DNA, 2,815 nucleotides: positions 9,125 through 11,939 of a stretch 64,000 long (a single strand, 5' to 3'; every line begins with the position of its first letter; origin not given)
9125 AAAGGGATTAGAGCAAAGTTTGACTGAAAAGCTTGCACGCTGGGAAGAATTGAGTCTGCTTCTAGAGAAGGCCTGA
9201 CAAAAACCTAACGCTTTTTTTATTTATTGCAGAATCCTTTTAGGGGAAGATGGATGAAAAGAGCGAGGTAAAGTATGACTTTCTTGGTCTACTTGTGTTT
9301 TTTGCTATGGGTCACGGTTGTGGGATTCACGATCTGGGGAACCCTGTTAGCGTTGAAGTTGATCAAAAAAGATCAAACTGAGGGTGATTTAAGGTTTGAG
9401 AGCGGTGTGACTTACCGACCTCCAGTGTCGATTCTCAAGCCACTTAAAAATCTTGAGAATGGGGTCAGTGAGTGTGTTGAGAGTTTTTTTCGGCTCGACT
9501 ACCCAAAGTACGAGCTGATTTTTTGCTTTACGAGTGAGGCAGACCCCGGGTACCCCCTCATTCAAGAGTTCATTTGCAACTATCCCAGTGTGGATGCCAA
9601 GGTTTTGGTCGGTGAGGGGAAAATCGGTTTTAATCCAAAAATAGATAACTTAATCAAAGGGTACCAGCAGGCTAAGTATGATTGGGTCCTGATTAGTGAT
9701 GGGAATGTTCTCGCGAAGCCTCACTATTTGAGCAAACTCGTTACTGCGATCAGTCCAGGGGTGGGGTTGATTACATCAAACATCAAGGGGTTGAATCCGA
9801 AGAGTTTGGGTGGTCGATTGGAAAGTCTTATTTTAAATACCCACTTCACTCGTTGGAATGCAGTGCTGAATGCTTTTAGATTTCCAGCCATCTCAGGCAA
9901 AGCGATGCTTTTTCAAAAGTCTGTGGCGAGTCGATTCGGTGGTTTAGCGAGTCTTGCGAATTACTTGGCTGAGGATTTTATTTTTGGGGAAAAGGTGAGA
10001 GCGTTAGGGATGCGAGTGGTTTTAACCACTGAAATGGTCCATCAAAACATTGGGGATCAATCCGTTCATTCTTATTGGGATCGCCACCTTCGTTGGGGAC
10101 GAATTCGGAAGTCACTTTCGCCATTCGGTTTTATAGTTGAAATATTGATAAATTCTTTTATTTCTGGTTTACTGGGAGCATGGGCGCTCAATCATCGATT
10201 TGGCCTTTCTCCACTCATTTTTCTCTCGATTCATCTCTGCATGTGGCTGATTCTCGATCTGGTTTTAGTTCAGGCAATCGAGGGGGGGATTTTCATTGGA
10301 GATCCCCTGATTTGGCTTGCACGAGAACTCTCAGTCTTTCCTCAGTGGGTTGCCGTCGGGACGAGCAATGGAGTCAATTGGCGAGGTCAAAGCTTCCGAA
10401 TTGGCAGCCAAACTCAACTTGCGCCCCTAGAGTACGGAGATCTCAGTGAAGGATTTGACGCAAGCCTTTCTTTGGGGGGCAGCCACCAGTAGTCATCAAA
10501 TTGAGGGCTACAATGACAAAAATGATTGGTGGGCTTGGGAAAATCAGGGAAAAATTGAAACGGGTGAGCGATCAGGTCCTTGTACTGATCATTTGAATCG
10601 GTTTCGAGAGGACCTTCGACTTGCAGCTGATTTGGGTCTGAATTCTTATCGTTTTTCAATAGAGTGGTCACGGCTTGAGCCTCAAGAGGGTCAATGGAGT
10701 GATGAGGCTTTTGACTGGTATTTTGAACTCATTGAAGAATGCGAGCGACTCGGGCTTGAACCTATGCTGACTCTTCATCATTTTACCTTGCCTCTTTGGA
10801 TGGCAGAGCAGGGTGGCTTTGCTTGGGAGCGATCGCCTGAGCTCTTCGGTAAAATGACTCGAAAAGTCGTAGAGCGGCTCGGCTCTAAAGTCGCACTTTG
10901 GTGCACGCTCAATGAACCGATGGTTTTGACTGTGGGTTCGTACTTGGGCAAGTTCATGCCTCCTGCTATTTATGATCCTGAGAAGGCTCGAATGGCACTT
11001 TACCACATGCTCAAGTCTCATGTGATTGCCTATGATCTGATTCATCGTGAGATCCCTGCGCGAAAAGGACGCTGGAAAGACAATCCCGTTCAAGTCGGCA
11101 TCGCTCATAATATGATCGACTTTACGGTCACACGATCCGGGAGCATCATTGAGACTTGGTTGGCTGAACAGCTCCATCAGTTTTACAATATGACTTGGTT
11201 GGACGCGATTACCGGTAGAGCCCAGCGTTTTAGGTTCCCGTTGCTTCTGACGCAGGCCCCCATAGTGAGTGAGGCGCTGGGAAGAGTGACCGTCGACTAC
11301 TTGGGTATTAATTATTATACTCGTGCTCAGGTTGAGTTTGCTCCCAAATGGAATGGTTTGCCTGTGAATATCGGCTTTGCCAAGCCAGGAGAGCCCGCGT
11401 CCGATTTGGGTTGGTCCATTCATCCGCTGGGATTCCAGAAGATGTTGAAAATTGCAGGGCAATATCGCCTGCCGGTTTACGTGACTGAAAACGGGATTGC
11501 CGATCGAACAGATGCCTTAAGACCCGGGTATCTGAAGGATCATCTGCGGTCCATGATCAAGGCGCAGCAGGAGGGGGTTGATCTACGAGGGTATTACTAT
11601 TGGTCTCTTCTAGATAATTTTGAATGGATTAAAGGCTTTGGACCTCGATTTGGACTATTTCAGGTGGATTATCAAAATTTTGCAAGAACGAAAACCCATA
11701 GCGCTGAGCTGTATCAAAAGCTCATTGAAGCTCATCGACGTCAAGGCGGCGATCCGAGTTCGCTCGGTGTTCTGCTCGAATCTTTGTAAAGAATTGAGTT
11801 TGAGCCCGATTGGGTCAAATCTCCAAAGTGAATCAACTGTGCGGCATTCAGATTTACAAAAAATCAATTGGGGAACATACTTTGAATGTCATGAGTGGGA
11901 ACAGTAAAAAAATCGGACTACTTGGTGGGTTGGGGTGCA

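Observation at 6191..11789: Eukaryote-like glycosphingolipid gene set: DEGS1-type delta-4 desaturase, UGCG-type ceramide glucosyltransferase and GH1 beta-glucosidase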

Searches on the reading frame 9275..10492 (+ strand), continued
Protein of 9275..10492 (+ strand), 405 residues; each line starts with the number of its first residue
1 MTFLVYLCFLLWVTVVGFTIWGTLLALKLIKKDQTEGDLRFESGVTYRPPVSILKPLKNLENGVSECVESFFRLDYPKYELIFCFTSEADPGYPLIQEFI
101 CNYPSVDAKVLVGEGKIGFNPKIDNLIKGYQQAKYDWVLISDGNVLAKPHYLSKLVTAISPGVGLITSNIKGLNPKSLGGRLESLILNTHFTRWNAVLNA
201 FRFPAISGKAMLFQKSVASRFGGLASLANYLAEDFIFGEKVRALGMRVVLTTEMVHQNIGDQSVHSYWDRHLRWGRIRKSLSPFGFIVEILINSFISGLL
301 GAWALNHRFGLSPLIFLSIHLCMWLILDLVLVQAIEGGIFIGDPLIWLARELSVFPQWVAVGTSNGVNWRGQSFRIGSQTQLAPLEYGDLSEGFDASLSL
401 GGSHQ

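Call 35: find_encoding_contigs(protein=P0122, flank=10000, max_places=1)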
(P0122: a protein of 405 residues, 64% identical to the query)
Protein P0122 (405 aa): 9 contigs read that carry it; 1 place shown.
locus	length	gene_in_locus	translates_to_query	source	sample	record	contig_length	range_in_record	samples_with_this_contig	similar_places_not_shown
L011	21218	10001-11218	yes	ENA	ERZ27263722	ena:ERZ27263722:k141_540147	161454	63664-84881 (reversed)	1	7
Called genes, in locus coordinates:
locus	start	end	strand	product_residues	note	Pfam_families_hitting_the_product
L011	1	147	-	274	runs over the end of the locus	PF04085:MreC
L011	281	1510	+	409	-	PF13623:SurA_N_2, PF13624:SurA_N_3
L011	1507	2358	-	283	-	PF00561:Abhydrolase_1, PF12146:Hydrolase_4, PF12697:Abhydrolase_6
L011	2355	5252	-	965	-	PF00005:ABC_tran (faint), PF02463:SMC_N (faint), PF13175:AAA_15 (faint), PF13191:AAA_16 (faint), PF13304:AAA_21 (faint), PF13555:AAA_29 (faint), PF17760:UvrA_inter (weak), PF17755:UvrA_DNA-bind, +2 more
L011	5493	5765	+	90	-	-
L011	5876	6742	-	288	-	PF05175:MTS, PF13847:Methyltransf_31, PF13649:Methyltransf_25 (weak)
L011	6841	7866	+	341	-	PF08557:Lipid_DES, PF00487:FA_desaturase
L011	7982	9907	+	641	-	PF00005:ABC_tran, PF02463:SMC_N (faint), PF03193:RsgA_GTPase (faint), PF13191:AAA_16 (faint), PF13555:AAA_29 (faint), PF12848:ABC_tran_Xtn, PF00005:ABC_tran, PF16326:ABC_tran_CTD, +6 more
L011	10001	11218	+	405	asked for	PF13506:Glyco_transf_21, PF13641:Glyco_tranf_2_3, PF00535:Glycos_transf_2 (weak), PF13632:Glyco_trans_2_3 (weak)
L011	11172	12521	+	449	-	PF00232:Glyco_hydro_1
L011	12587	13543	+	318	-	-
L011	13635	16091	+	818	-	PF07715:Plug (weak), PF00593:TonB_dep_Rec_b-barrel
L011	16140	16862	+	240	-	PF20772:TACO1_YebC_N, PF01709:Transcrip_reg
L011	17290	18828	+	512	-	PF00723:Glyco_hydro_15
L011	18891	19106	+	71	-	PF01783:Ribosomal_L32p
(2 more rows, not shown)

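Call 36: find_encoding_contigs(protein=P0181, flank=10000, max_places=2)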
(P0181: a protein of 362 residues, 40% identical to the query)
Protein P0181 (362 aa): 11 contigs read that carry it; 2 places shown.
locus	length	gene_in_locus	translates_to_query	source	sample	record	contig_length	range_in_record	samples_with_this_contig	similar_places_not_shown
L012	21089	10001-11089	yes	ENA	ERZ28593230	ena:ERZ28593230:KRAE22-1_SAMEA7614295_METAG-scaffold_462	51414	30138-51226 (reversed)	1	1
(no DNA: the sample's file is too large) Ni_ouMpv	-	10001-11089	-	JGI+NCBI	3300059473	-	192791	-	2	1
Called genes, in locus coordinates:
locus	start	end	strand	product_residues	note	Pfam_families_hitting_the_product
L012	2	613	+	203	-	-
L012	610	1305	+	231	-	PF07963:N_methyl (weak)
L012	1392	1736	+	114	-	-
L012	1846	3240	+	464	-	PF02465:FliD_N, PF07195:FliD_C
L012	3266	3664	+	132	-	PF02561:FliS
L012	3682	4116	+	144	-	-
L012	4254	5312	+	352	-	PF07719:TPR_2 (faint), PF13174:TPR_6 (faint), PF13176:TPR_7 (faint), PF13181:TPR_8 (faint), PF13428:TPR_14 (faint), PF13424:TPR_12 (weak), PF23914:TPR_CcmH_CycH (weak), PF14559:TPR_19, +5 more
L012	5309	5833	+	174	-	PF26154:DUF8042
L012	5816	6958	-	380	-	-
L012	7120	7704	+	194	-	-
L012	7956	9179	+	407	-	PF07690:MFS_1, PF12832:MFS_1_like, PF13347:MFS_2 (faint), PF00083:Sugar_tr (weak), PF05977:MFS_3 (weak), PF12832:MFS_1_like (weak), PF07690:MFS_1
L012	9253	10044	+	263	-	PF02811:PHP (weak)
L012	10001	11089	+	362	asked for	PF13506:Glyco_transf_21, PF00535:Glycos_transf_2 (weak), PF13641:Glyco_tranf_2_3, PF13632:Glyco_trans_2_3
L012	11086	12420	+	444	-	PF00232:Glyco_hydro_1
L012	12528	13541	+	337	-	PF01547:SBP_bac_1, PF12849:PBP_like_2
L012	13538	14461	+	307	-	PF00528:BPD_transp_1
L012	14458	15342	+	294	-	PF00528:BPD_transp_1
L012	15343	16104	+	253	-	PF00005:ABC_tran, PF13401:AAA_22 (weak), PF02463:SMC_N (weak), PF13304:AAA_21 (weak)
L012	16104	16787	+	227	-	PF01895:PhoU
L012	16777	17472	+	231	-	PF00072:Response_reg, PF00486:Trans_reg_C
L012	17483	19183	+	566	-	PF08448:PAS_4, PF13426:PAS_9 (weak), PF00512:HisKA, PF02518:HATPase_c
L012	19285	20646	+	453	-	PF00723:Glyco_hydro_15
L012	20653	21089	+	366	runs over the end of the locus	PF10263:SprT-like, PF10979:DUF2786, PF23771:DUF7168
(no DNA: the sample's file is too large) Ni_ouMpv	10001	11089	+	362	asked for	PF13506:Glyco_transf_21, PF00535:Glycos_transf_2 (weak), PF13641:Glyco_tranf_2_3, PF13632:Glyco_trans_2_3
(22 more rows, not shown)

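Call 47: find_related_loci(query=A1, collection=genome_contigs, flank=10000)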
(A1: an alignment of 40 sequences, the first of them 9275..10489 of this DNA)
Query A1 (405 aa) in genome_contigs; peptide patterns used: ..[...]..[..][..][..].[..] (x = any residue, [..] = any of these).
267 stretches matched a pattern; 204 encode a relative of the query (tblastn E <= 1e-3); the best 80 are kept; 80 distinct loci.
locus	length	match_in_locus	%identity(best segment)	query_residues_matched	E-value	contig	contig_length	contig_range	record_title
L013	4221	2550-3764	96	1-405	0e+0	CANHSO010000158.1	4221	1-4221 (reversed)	MAG: Bacteriovoracaceae bacterium isolate RE-26jul17-183 genome assembly, contig: RE-26jul17-C48289, whole genome shotgu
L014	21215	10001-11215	64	1-405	5e-176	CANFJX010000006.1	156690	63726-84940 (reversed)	MAG: Bacteriovoracaceae bacterium isolate Jr-11may16-290 genome assembly, contig: Jr-11may16-C99, whole genome shotgun s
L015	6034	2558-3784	61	1-405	6e-168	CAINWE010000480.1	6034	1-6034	MAG: Oligoflexia bacterium isolate VK_bin-2343 genome assembly, contig: bin-2343:480/498, whole genome shotgun sequence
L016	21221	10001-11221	44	1-405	5e-108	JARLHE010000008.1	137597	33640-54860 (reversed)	MAG: Oligoflexia bacterium isolate MAG_CO165 MetaCoAG_Bin_165_Oxic_k141_247064, whole genome shotgun sequence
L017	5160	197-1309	43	1-376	6e-103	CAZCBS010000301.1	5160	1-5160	MAG TPA_asm: uncultured Bacteriovoracaceae bacterium isolate binchicken_co185_82 genome assembly, contig: NODE_35211_len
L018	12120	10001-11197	41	4-405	6e-100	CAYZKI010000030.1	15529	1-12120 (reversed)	MAG TPA_asm: uncultured Bacteriovoracaceae bacterium isolate binchicken_co276_19 genome assembly, contig: NODE_3294_leng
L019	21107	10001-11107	41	1-374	2e-99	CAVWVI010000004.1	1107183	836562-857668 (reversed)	MAG: Oligoflexia bacterium isolate MFD09671.bin.1.114 genome assembly, contig: contig_61949, whole genome shotgun sequen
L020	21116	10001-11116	42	1-376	8e-98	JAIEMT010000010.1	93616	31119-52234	MAG: bacterium isolate co.spades.CONCOCT.2.5kb_126 c_000000000011, whole genome shotgun sequence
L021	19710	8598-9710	40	1-376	2e-97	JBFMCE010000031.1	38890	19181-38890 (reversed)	MAG: Bdellovibrionota bacterium isolate MAG185 MAG185_31, whole genome shotgun sequence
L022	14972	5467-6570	41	7-376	7e-96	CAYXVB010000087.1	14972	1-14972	MAG TPA_asm: uncultured Bacteriovoracaceae bacterium isolate SRP342105_co1_315 genome assembly, contig: NODE_5392_length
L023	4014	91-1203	39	1-376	4e-96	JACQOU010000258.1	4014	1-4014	MAG: Deltaproteobacteria bacterium isolate NC_groundwater_1289_Ag_S-0.2um_48_23 S_p2_S4_coassembly_k141_2315626, whole g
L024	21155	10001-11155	41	11-405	6e-95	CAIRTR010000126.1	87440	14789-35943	MAG: Oligoflexia bacterium isolate Kiruna3_bin-3974 genome assembly, contig: bin-3974:126/323, whole genome shotgun sequ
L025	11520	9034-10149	41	1-376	7e-95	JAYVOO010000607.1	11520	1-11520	MAG: Oligoflexia bacterium isolate GL72_DN_concoct_181 GL72_DN_concoct_181_606, whole genome shotgun sequence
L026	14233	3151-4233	43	11-376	7e-94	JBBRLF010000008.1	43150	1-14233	MAG: candidate division WWE3 bacterium isolate La1_concoct.242 LA1C_C.242_k141_1266871L_43150_cov_10.4747, whole genome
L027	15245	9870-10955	41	11-377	4e-92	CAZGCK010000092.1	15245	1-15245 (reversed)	MAG TPA_asm: uncultured Bacteriovoracaceae bacterium isolate SRP219642_co7_571 genome assembly, contig: NODE_5617_length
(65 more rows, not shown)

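Call 55: search_protein_families(library=pfam, proteins=[L012:9253-10041:+, L010:12531-13697:+], max_evalue=0.1)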
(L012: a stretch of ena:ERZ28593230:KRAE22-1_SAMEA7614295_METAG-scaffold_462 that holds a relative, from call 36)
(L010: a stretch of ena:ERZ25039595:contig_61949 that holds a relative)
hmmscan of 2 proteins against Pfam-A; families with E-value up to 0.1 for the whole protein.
L012:9253-10041:+ (263 aa): 2 families
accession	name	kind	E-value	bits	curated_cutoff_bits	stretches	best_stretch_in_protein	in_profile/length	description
PF02811.25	PHP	-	1.2e-06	29.3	26.4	1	5-40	1-38/164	PHP domain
PF13263.12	PHP_C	-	0.067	13.2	21.3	0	181-220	15-55/56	PHP-associated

L010:12531-13697:+ (389 aa): 1 family
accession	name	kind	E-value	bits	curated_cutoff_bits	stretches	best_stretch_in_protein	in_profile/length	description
PF00149.33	Metallophos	-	7.2e-12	46.6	21.5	1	66-315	2-190/191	Calcineurin-like phosphoesterase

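Call 56: search_protein_families(library=ncbifam, proteins=[L012:9253-10041:+, L010:12531-13697:+, L012:10001-11086:+, L012:11086-12417:+], max_evalue=0.01)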
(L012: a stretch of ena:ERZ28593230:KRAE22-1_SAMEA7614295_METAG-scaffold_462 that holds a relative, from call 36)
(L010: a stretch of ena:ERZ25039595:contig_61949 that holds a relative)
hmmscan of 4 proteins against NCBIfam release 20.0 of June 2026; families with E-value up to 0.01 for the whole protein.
L012:9253-10041:+ (263 aa): 6 families
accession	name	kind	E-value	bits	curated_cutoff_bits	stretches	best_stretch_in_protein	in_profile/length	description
NF038032.1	CehA_McbA_metalo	domain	2.2e-16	60.2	80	1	2-219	3-211/315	CehA/McbA family metallohydrolase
NF041577.1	nside_bi_sphtase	equivalog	3.9e-06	26.2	400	1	3-41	3-41/276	3',5'-nucleoside bisphosphate phosphatase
NF004981.0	PRK06361.1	equivalog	6.1e-06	25.7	117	1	4-40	2-38/217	histidinol phosphate phosphatase domain-containing protein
NF006375.0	PRK08609.1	equivalog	7.7e-06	24.7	426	1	4-39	337-372/571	DNA polymerase/3'-5' exonuclease PolX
NF045780.1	TrlF_fam_ATP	equivalog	0.00011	21.1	350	1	4-111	8-99/944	TrlF family AAA-like ATPase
NF047791.1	RNaseRnm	equivalog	0.00013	21.3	375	1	3-40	2-39/275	RNase RNM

L010:12531-13697:+ (389 aa): 0 families

L012:10001-11086:+ (362 aa): 3 families
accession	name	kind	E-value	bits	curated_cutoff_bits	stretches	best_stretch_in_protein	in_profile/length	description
TIGR03472.1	HpnI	equivalog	1.6e-72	244.4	310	1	9-356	26-370/373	bacteriohopanetetrol glucosamine biosynthesis glycosyltransferase HpnI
TIGR03937.1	PgaC_IcaA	equivalog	0.00044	19.3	422.3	1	14-250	35-267/407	poly-beta-1,6-N-acetyl-D-glucosamine synthase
NF038299.1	EPS_HpsN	equivalog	0.0015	17.6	425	1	26-141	3-115/317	hormogonium polysaccharide biosynthesis glycosyltransferase HpsN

L012:11086-12417:+ (444 aa): 8 families
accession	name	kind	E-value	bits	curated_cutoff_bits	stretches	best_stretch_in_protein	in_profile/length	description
TIGR03356.1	BGL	equivalog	1.2e-81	274.8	478.5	1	2-422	4-425/427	GH1 family beta-glucosidase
NF010036.0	PRK13511.1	subfamily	4e-58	197.1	610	2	2-195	8-204/469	6-phospho-beta-galactosidase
NF041004.1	Beta_gal_BgaS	equivalog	1.4e-56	192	475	2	80-427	124-462/479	beta-galactosidase BgaS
TIGR01233.1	lacG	equivalog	9.6e-47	159.9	561.2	1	2-421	7-459/472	6-phospho-beta-galactosidase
NF007356.0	PRK09852.1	subfamily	3.8e-30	105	623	2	38-159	63-187/474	6-phospho-beta-glucosidase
NF007158.0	PRK09593.1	subfamily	1.5e-29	103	639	2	41-156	68-186/478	6-phospho-beta-glucosidase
NF007154.0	PRK09589.1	subfamily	4e-29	101.7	624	2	30-152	50-176/476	6-phospho-beta-glucosidase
NF011589.0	PRK15014.1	subfamily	5.2e-23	82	686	2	40-152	63-178/477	6-phospho-beta-glucosidase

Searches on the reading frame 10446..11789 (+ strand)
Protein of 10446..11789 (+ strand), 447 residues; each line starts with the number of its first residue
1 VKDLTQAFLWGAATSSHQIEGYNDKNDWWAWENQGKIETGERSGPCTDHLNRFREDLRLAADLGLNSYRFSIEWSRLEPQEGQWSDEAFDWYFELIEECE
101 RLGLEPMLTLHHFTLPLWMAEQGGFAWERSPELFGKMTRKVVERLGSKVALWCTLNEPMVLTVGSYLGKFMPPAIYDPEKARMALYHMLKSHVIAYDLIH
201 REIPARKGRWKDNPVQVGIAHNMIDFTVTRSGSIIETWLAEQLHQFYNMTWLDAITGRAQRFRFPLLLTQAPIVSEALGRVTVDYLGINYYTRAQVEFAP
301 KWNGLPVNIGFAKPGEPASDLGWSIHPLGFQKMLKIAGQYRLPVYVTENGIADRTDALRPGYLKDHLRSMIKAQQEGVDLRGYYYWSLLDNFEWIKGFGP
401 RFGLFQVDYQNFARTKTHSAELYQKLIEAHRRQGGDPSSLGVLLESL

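Call 3: search_protein_families(library=pfam, proteins=[window:10446-11789:+], max_evalue=0.01)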
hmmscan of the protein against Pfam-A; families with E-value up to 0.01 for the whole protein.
window:10446-11789:+ (447 aa): 3 families
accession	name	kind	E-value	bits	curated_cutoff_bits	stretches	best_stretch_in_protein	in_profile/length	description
PF00232.24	Glyco_hydro_1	-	3.6e-81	273.3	22.6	1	4-430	5-451/453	Glycosyl hydrolase family 1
PF02449.21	Glyco_hydro_42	-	2.9e-05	24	21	1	51-122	10-79/376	Beta-galactosidase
PF00150.24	Cellulase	-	0.0084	16.1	23.5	0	57-159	27-131/272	Cellulase (glycosyl hydrolase family 5)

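Call 4: search_protein_families(library=ncbifam, proteins=[window:10446-11789:+], max_evalue=0.01)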
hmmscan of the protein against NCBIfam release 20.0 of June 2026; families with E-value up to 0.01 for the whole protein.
window:10446-11789:+ (447 aa): 8 families
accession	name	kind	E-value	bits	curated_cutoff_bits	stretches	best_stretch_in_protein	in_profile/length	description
TIGR03356.1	BGL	equivalog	5.8e-89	298.9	478.5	1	6-423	3-427/427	GH1 family beta-glucosidase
NF041004.1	Beta_gal_BgaS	equivalog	4.9e-58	196.8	475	2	86-427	125-463/479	beta-galactosidase BgaS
NF010036.0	PRK13511.1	subfamily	1.4e-57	195.4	610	2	1-201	2-205/469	6-phospho-beta-galactosidase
TIGR01233.1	lacG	equivalog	2.8e-45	155.1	561.2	2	2-200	2-203/472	6-phospho-beta-galactosidase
NF007154.0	PRK09589.1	subfamily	9.7e-36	123.5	624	1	47-429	63-471/476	6-phospho-beta-glucosidase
NF007158.0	PRK09593.1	subfamily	3.1e-33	115.2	639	2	48-169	70-194/478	6-phospho-beta-glucosidase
NF007356.0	PRK09852.1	subfamily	5.2e-31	107.8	623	1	46-429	66-468/474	6-phospho-beta-glucosidase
NF011589.0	PRK15014.1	subfamily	4.8e-30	105.2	686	1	46-427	64-470/477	6-phospho-beta-glucosidase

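Call 65: search_solved_structures(query=window:10446-11786:+, max_evalue=1e-30)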
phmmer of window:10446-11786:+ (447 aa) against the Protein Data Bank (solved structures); distinct sequences matched with E-value up to 1e-30: 178 (the best 60 are shown).
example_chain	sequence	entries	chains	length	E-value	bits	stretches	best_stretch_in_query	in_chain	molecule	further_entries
1vff_A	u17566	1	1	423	2.8e-90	306.4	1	6-427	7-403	beta-glucosidase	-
8in1_A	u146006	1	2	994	3e-76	260.2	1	7-428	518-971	Beta-Glucosidase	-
6z1h_A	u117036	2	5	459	2.3e-75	257.3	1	6-430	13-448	ANCESTRAL RECONSTRUCTED GLYCOSIDASE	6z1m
4hz6_A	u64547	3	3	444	1.9e-72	247.6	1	2-427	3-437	Beta-glucosidase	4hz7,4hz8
3cmj_A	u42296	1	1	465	2.3e-72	247.4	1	2-427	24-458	Beta-glucosidase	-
4r27_A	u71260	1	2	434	5.4e-67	229.7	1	5-160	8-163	Glycoside hydrolase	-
6ziv_AAA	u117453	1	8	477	1e-66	228.7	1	6-429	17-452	Beta-glucosidase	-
4ptv_A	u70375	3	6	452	2.9e-63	217.4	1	6-429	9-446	Glycoside hydrolase family 1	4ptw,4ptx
3ta9_A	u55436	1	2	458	2.9e-63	217.4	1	6-429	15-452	Glycoside hydrolase family 1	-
1ug6_A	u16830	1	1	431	5.8e-62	213.1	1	4-427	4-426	beta-glycosidase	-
4bce_A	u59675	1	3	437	1.7e-61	211.6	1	4-427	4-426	BETA-GLUCOSIDASE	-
9j41_A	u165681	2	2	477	3.5e-61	210.5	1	4-438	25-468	Beta-glucosidase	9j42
3zjk_A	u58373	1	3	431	3.7e-61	210.4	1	4-427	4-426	BETA GLYCOSIDASE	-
1np2_A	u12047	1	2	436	8.1e-61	209.3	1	4-434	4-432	beta-glycosidase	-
8znv_A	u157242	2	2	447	9.2e-61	209.1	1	4-431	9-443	Beta-glucosidase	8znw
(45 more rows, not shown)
